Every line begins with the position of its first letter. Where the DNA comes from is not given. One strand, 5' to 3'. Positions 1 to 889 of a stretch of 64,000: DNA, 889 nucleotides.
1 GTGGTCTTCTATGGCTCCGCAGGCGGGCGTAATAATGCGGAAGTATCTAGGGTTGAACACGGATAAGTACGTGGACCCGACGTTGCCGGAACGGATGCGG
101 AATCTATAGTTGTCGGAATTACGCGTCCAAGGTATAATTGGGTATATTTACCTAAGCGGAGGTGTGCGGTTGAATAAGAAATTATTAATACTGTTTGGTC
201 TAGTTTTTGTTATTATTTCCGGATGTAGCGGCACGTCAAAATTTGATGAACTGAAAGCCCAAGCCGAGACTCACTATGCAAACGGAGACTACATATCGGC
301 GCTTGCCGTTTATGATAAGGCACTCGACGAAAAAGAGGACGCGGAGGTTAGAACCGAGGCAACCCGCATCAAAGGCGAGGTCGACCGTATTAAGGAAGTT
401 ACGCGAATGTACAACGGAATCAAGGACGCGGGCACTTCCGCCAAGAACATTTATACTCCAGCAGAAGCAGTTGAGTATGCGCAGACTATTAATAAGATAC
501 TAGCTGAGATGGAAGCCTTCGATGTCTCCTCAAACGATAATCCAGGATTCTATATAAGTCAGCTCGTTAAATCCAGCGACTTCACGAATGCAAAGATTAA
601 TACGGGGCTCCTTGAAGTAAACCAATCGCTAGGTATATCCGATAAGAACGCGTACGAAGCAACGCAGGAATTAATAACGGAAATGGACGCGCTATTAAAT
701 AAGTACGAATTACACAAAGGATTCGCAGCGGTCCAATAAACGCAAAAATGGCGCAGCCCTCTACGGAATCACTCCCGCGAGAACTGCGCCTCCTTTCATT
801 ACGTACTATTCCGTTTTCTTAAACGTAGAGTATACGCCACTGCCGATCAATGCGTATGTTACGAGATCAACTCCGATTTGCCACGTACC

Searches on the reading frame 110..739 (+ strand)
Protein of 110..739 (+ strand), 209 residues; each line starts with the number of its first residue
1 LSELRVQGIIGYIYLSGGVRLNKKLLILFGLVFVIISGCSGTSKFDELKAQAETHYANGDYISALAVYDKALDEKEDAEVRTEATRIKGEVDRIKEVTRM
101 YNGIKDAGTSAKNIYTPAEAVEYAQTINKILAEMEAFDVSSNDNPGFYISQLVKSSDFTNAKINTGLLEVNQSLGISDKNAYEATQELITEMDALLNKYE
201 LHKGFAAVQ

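Call 56: search_protein_families(library=ncbifam, proteins=[window:110-739:+], max_evalue=0.01)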
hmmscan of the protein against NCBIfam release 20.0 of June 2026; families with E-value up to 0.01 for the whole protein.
window:110-739:+ (209 aa): 2 families
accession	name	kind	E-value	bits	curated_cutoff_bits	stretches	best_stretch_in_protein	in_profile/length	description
NF053607.1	CHU_0125_OmpA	equivalog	1.7e-05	23.5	620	1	24-140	4-116/639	CHU_0125 family OmpA-like outer membrane integrity protein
NF040598.1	Ala_zip_lipo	subfamily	0.0028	18.1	43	0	24-64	3-43/90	Lpp/OprI family alanine-zipper lipoprotein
